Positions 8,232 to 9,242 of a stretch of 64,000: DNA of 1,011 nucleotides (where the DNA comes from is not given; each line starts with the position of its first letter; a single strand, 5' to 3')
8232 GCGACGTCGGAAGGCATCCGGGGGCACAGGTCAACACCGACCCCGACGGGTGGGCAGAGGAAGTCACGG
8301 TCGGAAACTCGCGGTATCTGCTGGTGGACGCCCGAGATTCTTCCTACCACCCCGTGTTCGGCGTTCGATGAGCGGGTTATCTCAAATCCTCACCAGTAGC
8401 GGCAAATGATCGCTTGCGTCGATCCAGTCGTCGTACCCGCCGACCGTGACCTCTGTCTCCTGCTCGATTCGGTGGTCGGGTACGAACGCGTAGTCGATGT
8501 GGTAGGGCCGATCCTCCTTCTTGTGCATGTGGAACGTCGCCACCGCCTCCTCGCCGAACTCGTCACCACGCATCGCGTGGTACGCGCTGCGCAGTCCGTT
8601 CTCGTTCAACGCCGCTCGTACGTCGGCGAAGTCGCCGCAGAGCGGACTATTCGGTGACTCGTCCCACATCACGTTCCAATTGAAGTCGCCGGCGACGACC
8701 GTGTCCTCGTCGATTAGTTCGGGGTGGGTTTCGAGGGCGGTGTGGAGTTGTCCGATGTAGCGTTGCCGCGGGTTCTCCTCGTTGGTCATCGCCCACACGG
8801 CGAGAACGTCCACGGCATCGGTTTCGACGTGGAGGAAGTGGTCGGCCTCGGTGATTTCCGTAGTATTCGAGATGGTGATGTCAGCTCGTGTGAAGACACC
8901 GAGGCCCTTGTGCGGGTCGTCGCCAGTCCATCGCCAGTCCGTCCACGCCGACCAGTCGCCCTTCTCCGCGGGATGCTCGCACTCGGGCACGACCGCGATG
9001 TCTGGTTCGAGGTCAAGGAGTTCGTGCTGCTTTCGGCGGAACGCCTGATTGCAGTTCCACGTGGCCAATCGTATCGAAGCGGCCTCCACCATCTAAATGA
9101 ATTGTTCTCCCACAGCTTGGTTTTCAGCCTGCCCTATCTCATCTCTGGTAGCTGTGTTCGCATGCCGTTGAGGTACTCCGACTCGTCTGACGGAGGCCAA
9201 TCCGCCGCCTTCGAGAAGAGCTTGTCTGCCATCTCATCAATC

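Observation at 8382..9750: AT-rich three-gene cassette (acidic ORF, RelE/ParE-like, EEP nuclease) occupies the slot of cas4-cas1-cas2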

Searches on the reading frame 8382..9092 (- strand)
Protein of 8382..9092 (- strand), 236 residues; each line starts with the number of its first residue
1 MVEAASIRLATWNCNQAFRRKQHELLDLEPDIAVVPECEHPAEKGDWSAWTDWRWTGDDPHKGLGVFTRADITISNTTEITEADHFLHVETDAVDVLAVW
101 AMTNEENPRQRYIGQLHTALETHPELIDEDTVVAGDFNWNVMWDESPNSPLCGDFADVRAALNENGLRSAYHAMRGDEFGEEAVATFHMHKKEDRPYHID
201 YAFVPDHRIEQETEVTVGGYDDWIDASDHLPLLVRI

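Call 7: search_protein_families(library=pfam, proteins=[window:8382-9092:-], max_evalue=0.01)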
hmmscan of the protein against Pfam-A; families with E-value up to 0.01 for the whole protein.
window:8382-9092:- (236 aa): 1 family
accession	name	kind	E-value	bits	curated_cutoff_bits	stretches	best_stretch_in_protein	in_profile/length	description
PF03372.29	Exo_endo_phos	-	1.7e-06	28.4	24.5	1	10-229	1-225/225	Endonuclease/Exonuclease/phosphatase family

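Call 8: search_protein_families(library=ncbifam, proteins=[window:8382-9092:-], max_evalue=1)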
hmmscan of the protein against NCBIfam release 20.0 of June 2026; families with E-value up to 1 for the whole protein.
window:8382-9092:- (236 aa): 0 families

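Call 9: search_protein_families(library=padloc, proteins=[window:8382-9092:-], max_evalue=1)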
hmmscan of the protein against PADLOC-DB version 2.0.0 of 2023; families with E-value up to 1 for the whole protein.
window:8382-9092:- (236 aa): 0 families

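Call 10: search_protein_families(library=pfam, proteins=[window:8382-9092:-], max_evalue=10)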
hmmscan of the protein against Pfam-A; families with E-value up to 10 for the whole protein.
window:8382-9092:- (236 aa): 1 family
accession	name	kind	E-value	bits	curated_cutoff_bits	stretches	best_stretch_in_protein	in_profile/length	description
PF03372.29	Exo_endo_phos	-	1.7e-06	28.4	24.5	1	10-229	1-225/225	Endonuclease/Exonuclease/phosphatase family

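Call 15: find_homologous_proteins(query=window:8382-9092:-, max_evalue=0.001)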
Query window:8382-9092:- (236 aa): 1090 proteins with E <= 0.001 among 1506 candidates; the best 120 are listed.
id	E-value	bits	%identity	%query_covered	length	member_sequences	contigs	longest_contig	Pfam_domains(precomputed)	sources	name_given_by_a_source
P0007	4.3e-138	477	88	97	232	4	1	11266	-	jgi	jgi:hypothetical protein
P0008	3.5e-133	461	84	97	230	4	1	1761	-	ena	-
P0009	3.9e-132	457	85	97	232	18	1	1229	-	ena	-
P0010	3.3e-131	454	82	100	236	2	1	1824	PF03372.30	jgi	-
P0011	8.1e-131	453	82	97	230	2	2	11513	PF03372.30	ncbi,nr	ncbi:endonuclease/exonuclease/phosphatase family protein [Natrinema hispanicum]|nr:endonuclease/exon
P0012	1.5e-130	452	82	98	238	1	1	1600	-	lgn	-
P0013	1.4e-129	449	82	97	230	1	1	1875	-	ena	-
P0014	3.2e-129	448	82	97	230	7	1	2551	PF03372.30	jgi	jgi:endonuclease/exonuclease/phosphatase family metal-dependent hydrolase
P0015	3.8e-129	448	81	98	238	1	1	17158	-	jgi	-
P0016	8.7e-129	446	80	97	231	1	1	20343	-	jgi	-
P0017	2.8e-128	445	80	100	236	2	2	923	PF03372.30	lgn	-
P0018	1.1e-127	443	80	97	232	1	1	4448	PF03372.30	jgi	-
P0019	2.7e-127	442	80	98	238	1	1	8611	PF03372.30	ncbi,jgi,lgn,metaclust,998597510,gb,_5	metaclust:\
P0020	4.3e-126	438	80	97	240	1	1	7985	PF03372.30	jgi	-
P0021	1.5e-124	433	77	97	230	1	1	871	PF03372.30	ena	-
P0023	1.5e-123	429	78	97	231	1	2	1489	PF03372.30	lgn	-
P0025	5.9e-123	427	78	97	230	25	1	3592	PF03372.30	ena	-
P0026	4.0e-122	425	76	97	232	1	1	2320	PF03372.30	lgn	-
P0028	5.2e-121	421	78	97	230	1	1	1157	PF03372.30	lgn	-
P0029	1.4e-120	420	75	97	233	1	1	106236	-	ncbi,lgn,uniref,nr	ncbi:hypothetical protein C453_01105 [Haloferax elongans ATCC BAA-1513]|uniref:Endonuclease/exonucle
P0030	2.8e-120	419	75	97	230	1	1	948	PF03372.30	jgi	-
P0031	1.5e-118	413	76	97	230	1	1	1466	PF03372.30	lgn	-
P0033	2.2e-117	409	74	97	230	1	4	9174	PF03372.30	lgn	-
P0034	7.0e-116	404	76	97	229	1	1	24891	PF03372.30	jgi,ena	-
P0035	1.4e-115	403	72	97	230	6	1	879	PF03372.30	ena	-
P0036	1.6e-115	403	72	97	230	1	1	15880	PF03372.30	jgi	-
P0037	4.7e-115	401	73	97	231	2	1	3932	PF03372.30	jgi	-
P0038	5.6e-114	398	71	97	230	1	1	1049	PF03372.30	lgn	-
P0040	7.9e-112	391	70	97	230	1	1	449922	PF03372.30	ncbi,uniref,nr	ncbi:endonuclease/exonuclease/phosphatase family protein [Haloarcula sp. S1CR25-12]|uniref:Endonucle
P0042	8.3e-103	361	76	86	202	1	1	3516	PF03372.30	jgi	-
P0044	1.1e-101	358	63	97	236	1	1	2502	PF03372.30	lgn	-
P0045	8.5e-101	355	63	97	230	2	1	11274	PF03372.30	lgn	-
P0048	5.2e-95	336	60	97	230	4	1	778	PF03372.30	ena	-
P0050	7.0e-92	326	59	97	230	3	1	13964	PF03372.30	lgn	-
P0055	2.2e-86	308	55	99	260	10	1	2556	PF03372.30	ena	-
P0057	2.7e-84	301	56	93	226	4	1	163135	PF03372.30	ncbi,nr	ncbi:hypothetical protein KZ498_20815 [Haloarcula sp. 1CSR25-25]|nr:endonuclease/exonuclease/phospha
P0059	8.0e-84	299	54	97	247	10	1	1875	PF03372.30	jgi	-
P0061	1.5e-82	295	52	97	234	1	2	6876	PF03372.30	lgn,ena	-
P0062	2.2e-82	294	55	97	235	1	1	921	PF03372.30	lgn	-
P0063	6.2e-82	293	54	97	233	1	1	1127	PF03372.30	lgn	-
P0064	7.0e-82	293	51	96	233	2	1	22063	PF03372.30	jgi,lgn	jgi:exonuclease III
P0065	7.2e-82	293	56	97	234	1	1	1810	PF03372.30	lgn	-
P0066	1.3e-81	292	52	97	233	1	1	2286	PF03372.30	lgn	-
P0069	2.1e-80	288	53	97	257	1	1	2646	PF03372.30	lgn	-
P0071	6.0e-80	286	53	97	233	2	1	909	PF03372.30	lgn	-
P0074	1.5e-79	285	52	97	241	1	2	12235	PF03372.30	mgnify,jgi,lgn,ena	mgnify:CR=1 FL=1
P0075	2.8e-79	284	55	97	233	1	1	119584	PF03372.30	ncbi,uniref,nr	ncbi:endonuclease/exonuclease/phosphatase family protein [Halarchaeum grantii]|uniref:Endonuclease/e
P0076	3.8e-79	284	53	97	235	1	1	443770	PF03372.30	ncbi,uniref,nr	ncbi:endonuclease/exonuclease/phosphatase family protein [Halorussus ruber]|uniref:endonuclease/exon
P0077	4.1e-79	284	52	97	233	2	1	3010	PF03372.30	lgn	-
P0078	7.7e-79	283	52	97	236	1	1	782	PF03372.30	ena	-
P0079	1.4e-78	282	54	97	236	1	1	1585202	PF03372.30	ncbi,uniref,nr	ncbi:endonuclease/exonuclease/phosphatase family protein [Halorussus salinus]|uniref:endonuclease/ex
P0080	1.4e-78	282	52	97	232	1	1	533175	PF03372.30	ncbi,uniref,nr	ncbi:endonuclease/exonuclease/phosphatase family protein [Halocalculus aciditolerans]|uniref:Endonuc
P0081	2.1e-78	281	50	97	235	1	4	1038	PF03372.30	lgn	-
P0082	2.3e-78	281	50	97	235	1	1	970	PF03372.30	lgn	-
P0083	3.1e-78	281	54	94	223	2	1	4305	PF03372.30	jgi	jgi:exonuclease III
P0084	3.5e-78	281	52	96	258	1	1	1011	PF03372.30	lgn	-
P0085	4.4e-78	280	51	97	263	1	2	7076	PF03372.30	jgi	jgi:exonuclease III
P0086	4.4e-78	280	52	97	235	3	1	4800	PF03372.30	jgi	-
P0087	4.7e-78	280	51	97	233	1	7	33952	PF03372.30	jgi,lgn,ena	-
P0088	8.0e-78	279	52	97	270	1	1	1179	PF03372.30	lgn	-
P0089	1.1e-77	279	53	97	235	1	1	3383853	PF03372.30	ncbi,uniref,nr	ncbi:endonuclease/exonuclease/phosphatase family protein [Halorussus lipolyticus]|uniref:endonucleas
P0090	2.5e-77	278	54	97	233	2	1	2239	PF03372.30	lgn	-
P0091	3.1e-77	278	50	96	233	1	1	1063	PF03372.30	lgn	-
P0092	6.1e-77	277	51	97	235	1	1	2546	PF03372.30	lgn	-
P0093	8.1e-77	276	52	92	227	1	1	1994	PF03372.30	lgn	-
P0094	2.7e-76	274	51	97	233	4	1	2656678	PF03372.30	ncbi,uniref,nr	ncbi:endonuclease/exonuclease/phosphatase family protein [Salinarchaeum sp. IM2453]|uniref:endonucle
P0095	3.0e-76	274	53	93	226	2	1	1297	PF03372.30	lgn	-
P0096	7.6e-76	273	50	97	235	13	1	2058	PF03372.30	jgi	jgi:exonuclease III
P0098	1.6e-75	272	52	93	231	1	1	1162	PF03372.30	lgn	-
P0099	2.8e-75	271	51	94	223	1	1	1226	PF03372.30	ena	-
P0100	5.4e-75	270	52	97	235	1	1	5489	PF03372.30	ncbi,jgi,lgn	-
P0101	7.3e-75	270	50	96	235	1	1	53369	PF03372.30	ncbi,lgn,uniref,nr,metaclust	ncbi:endonuclease/exonuclease/phosphatase family protein [Haloferax larsenii]|uniref:Exonuclease III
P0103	1.1e-74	269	54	93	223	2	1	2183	PF03372.30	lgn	-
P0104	2.7e-74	268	48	97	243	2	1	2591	PF03372.30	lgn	-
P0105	4.6e-74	267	50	97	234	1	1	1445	PF03372.30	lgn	-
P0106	5.1e-74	267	50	97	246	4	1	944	PF03372.30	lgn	-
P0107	5.3e-74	267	47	96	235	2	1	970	PF03372.30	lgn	-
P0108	8.3e-74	266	52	96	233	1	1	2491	PF03372.30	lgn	-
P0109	3.2e-73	264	50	93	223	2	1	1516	PF03372.30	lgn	-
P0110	3.6e-73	264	51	97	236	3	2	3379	PF03372.30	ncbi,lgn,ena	-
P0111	3.7e-73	264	49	97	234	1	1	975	PF03372.30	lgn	-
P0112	1.0e-72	263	50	96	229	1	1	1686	PF03372.30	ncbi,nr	ncbi:MAG: endonuclease/exonuclease/phosphatase family protein, partial [Halalkalicoccus sp.]|nr:endo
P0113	1.4e-72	262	51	97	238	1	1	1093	PF03372.30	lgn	-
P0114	1.5e-72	262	47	97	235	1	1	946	PF03372.30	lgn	-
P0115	2.2e-72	262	50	96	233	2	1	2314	PF03372.30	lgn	-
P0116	2.4e-71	258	51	93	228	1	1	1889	PF03372.30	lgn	-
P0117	4.7e-71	257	46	97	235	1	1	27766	PF03372.30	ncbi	ncbi:MAG: endonuclease/exonuclease/phosphatase family protein [Bacillota bacterium]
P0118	9.6e-71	256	50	94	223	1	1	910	PF03372.30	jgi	jgi:exonuclease III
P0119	1.3e-70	256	50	93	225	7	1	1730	PF03372.30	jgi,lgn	jgi:exonuclease III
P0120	2.4e-70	255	48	97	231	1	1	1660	PF03372.30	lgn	-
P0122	1.4e-69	252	48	93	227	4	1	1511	PF03372.30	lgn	-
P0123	3.1e-69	251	48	93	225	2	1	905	PF03372.30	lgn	-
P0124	1.0e-68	250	53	91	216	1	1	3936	PF03372.30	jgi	jgi:hypothetical protein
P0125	1.1e-67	246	48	93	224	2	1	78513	PF03372.30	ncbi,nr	nr:endonuclease/exonuclease/phosphatase family protein [Halorientalis brevis]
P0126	5.9e-66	241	46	97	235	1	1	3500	PF03372.30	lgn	-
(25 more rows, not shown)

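Call 24: find_encoding_contigs(protein=P0007, flank=8000, max_places=3)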
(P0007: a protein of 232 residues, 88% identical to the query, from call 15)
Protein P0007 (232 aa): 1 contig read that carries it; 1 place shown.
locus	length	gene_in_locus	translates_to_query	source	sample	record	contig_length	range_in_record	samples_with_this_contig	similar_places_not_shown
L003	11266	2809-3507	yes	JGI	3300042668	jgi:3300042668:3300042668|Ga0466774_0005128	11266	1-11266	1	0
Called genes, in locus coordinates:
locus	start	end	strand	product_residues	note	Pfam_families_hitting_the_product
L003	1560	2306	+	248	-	PF24033:DUF7342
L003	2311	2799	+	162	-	-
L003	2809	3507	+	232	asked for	-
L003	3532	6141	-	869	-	PF00270:DEAD, PF04851:ResIII (weak), PF22590:Cas3-like_C_2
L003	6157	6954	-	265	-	PF09704:Cas_Cas5d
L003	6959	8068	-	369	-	PF05107:Cas_Cas7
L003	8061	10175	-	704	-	PF09484:Cas_TM1802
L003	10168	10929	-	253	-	PF01881:Cas_Cas6_C (weak)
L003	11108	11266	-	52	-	?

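Call 25: find_encoding_contigs(protein=P0016, flank=8000, max_places=3)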
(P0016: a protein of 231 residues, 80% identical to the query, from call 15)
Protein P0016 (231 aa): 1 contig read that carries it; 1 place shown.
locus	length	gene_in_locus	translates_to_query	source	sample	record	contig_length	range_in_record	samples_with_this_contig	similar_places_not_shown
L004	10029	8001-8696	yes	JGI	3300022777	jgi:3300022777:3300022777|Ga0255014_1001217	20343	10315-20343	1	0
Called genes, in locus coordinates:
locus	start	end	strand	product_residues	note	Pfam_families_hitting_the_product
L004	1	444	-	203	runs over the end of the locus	PF13302:Acetyltransf_3, PF00583:Acetyltransf_1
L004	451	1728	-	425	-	PF01497:Peripla_BP_2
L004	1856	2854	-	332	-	PF12717:Cnd1 (faint), PF13513:HEAT_EZ (faint), PF02985:HEAT (faint), PF13646:HEAT_2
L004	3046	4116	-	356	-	PF09202:Rio2_N, PF01636:APH (faint), PF01163:RIO1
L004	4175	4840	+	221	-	PF24281:HVO_2928_N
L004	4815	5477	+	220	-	PF05724:TPMT, PF13489:Methyltransf_23, PF03848:TehB (faint), PF13847:Methyltransf_31 (weak), PF08241:Methyltransf_11, PF08242:Methyltransf_12, PF13649:Methyltransf_25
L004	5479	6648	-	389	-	-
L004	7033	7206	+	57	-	-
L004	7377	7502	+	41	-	-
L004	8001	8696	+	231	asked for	-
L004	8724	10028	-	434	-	?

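Call 26: find_encoding_contigs(protein=P0029, flank=8000, max_places=3)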
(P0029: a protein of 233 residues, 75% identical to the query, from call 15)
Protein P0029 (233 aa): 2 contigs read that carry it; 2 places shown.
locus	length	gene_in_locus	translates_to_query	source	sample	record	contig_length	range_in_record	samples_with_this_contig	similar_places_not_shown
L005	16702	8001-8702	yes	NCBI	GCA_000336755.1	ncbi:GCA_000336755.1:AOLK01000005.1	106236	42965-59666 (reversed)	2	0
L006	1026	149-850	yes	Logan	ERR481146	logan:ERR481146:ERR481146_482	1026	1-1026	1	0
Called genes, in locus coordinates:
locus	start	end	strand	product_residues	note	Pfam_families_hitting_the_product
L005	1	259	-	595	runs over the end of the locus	PF18780:HNH_repeat, PF13391:HNH_2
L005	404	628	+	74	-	-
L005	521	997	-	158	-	PF13610:DDE_Tnp_IS240 (weak)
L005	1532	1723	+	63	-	-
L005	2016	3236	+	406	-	PF13191:AAA_16 (faint), PF00004:AAA, PF17862:AAA_lid_3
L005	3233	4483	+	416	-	PF19952:DUF6414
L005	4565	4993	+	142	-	-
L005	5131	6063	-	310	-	-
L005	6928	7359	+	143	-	-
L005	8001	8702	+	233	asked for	-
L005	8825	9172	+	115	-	PF19673:DUF6176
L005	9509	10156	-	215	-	-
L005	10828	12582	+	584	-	PF10011:DUF2254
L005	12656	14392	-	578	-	PF10011:DUF2254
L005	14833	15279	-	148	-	PF20126:TumE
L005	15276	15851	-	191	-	PF24033:DUF7342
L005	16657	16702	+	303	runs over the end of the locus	PF00142:Fer4_NifH (weak), PF01656:CbiA, PF09140:MipZ (weak), PF10609:ParA (faint), PF13614:AAA_31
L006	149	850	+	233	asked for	-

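Call 34: find_related_loci(query=A2, collection=genome_contigs, flank=10000)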
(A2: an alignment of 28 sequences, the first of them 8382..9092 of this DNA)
Query A2 (236 aa) in genome_contigs; peptide patterns used: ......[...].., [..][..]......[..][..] (x = any residue, [..] = any of these).
74 stretches matched a pattern; 50 encode a relative of the query (tblastn E <= 1e-3); 50 distinct loci.
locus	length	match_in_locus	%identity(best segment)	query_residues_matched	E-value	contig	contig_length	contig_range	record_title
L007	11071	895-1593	82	4-236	6e-132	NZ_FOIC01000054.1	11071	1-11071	Natrinema hispanicum strain CDM_6, whole genome shotgun sequence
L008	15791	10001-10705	82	2-236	1e-131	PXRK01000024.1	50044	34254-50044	MAG: Halobacteriales archaeon QS_4_66_20 qs_4_scaffold_211, whole genome shotgun sequence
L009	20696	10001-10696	75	3-234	3e-122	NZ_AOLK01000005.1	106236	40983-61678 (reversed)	Haloferax elongans ATCC BAA-1513 contig_5, whole genome shotgun sequence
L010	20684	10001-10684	70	7-234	1e-115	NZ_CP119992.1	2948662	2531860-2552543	Halomarina halobia strain PSR21 chromosome, complete genome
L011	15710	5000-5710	55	1-236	9e-93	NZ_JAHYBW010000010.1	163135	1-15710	Haloarcula sp. 1CSR25-25 NODE_10_length_163135_cov_54.152686, whole genome shotgun sequence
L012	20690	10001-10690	53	9-236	1e-80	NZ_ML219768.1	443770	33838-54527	Halorussus ruber strain YC25 Scaffold3, whole genome shotgun sequence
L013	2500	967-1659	52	6-234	1e-77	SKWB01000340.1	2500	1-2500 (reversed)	MAG: Halococcaceae archaeon isolate CSSed162cmB_185 CSSed16-2cmB-268839, whole genome shotgun sequence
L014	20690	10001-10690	49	9-236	1e-75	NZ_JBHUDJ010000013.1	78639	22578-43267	Halorientalis brevis strain CGMCC 1.12125 platanus_K_17_124_13, whole genome shotgun sequence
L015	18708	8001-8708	46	6-236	1e-73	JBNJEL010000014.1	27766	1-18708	MAG: Bacillota bacterium isolate Y23_14dBSd3.bin.85 NODE_878_length_27766_cov_5.808978, whole genome shotgun sequence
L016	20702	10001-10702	38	4-234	4e-62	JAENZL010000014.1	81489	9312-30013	MAG: Methanobacteriota archaeon isolate BM5_bin.6 BM5_bin6_NODE_133_length_81489_cov_292.976558, whole genome shotgun se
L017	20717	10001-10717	38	2-236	2e-59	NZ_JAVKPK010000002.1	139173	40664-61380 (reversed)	Methanosarcina sp. Z-7115 2, whole genome shotgun sequence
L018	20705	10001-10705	39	2-233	2e-59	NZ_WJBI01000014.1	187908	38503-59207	Methanosarcina sp. DH2 Contig_27, whole genome shotgun sequence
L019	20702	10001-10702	39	4-234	2e-59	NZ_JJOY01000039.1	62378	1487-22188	Methanosarcina sp. 2.H.T.1A.6 scaffold23_1_size62478-refined, whole genome shotgun sequence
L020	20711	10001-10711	40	4-236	1e-58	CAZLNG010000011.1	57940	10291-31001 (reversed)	MAG TPA_asm: uncultured Methanosarcinales archaeon isolate binchicken_co158_90 genome assembly, contig: NODE_464_length_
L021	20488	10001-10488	76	74-236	5e-65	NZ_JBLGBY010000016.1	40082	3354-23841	MAG: Natronomonas sp. isolate 3300055293_22 Ga0535675_0000305, whole genome shotgun sequence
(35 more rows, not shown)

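Call 39: search_protein_families(library=pfam, proteins=[L008:8709-9428:+, L008:9434-9997:+, L003:1560-2306:+, L003:2311-2799:+, L005:14833-15279:-, L005:15276-15851:-, L005:6928-7359:+], max_evalue=0.1)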
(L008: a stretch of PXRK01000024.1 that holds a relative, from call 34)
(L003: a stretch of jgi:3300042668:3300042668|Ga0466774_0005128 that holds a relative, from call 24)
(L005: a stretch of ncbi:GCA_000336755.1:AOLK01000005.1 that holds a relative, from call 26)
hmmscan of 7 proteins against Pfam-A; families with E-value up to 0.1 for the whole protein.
L008:8709-9428:+ (239 aa): 11 families
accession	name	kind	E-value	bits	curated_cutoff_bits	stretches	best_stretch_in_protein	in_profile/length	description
PF24218.1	DUF7437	-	7.8e-08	32.3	27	1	130-179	10-59/66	Family of unknown function (DUF7437)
PF12802.13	MarR_2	-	0.00044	20.8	27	1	46-85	15-55/61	MarR family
PF12840.13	HTH_20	-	0.0005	20.4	27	1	46-82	14-50/51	Helix-turn-helix domain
PF01978.25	TrmB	-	0.0013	18.9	25.6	1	48-96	20-66/68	Sugar-specific transcriptional regulator TrmB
PF13730.12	HTH_36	-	0.0015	18.7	25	1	52-80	27-55/55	Helix-turn-helix domain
PF09339.16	HTH_IclR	-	0.0022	18.2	22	1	47-81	15-49/52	IclR helix-turn-helix domain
PF08279.18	HTH_11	-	0.014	15.7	25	1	46-82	11-47/55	HTH domain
PF24033.1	DUF7342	-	0.024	15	31.6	1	49-95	16-61/150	Family of unknown function (DUF7342)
PF22194.2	F-93_WHD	-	0.03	14.8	28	1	57-89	22-53/62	F-93, winged-helix domain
PF24037.1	DUF7346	-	0.053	14.1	28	1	46-98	80-131/139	Family of unknown function (DUF7346)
PF25213.1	HVO_A0261_N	-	0.1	13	35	0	41-92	15-61/86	HVO_A0261 N-terminal domain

L008:9434-9997:+ (187 aa): 0 families

L003:1560-2306:+ (248 aa): 4 families
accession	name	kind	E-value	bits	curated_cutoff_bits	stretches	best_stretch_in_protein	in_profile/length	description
PF24033.1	DUF7342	-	1.5e-22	80.7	31.6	1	26-159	4-144/150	Family of unknown function (DUF7342)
PF01978.25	TrmB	-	0.0069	16.7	25.6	1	37-80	20-63/68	Sugar-specific transcriptional regulator TrmB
PF25213.1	HVO_A0261_N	-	0.0098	16.2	35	1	30-74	14-59/86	HVO_A0261 N-terminal domain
PF16928.10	Inj_translocase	-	0.027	14.6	29.7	1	201-239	71-109/218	DNA/protein translocase of phage P22 injectosome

L003:2311-2799:+ (162 aa): 0 families

L005:14833-15279:- (148 aa): 0 families

L005:15276-15851:- (191 aa): 5 families
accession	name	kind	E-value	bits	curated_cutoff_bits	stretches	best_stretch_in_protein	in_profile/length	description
PF24033.1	DUF7342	-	2.7e-32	112.2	31.6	1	32-178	3-146/150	Family of unknown function (DUF7342)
PF01978.25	TrmB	-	0.0014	18.9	25.6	0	48-91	20-63/68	Sugar-specific transcriptional regulator TrmB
PF04703.18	FaeA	-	0.003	18.3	20.7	1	47-83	12-48/62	FaeA-like protein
PF16414.11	NPC1_N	-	0.004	17.3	27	1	32-91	123-182/244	Niemann-Pick C1 N terminus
PF12840.13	HTH_20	-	0.0055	17.1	27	0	112-138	7-34/51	Helix-turn-helix domain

L005:6928-7359:+ (143 aa): 1 family
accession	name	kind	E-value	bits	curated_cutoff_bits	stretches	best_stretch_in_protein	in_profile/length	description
PF15427.11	S100PBPR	-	0.067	12.9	27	1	22-89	8-72/390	S100P-binding protein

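Call 44: find_related_loci(query=window:8382-9092:-, collection=metagenome_contigs, flank=10000)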
Query window:8382-9092:- (236 aa) in metagenome_contigs; peptide patterns used: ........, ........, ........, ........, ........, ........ (x = any residue, [..] = any of these).
38 stretches matched a pattern; 13 encode a relative of the query (tblastn E <= 1e-3); 13 distinct loci.
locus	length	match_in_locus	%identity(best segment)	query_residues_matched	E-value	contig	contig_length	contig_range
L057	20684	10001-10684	89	7-234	1e-142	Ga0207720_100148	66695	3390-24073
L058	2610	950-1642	80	6-236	2e-135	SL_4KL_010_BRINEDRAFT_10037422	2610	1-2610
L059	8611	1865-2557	80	6-236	4e-129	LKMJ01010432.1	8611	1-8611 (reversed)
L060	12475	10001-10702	77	1-234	6e-127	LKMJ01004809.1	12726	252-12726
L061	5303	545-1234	76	7-236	7e-127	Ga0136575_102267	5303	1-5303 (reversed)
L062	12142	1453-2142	76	7-236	2e-126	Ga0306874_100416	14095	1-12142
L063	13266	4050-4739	78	7-236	1e-125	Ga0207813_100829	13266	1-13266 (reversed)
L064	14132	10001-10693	75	5-236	2e-118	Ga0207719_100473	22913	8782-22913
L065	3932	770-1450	73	7-234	1e-118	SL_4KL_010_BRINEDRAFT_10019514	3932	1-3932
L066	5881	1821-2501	73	7-234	2e-116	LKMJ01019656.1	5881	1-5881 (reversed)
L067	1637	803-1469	74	6-233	4e-106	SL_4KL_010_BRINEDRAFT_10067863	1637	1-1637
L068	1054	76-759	60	7-234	6e-107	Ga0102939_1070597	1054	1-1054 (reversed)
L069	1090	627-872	77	7-88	8e-40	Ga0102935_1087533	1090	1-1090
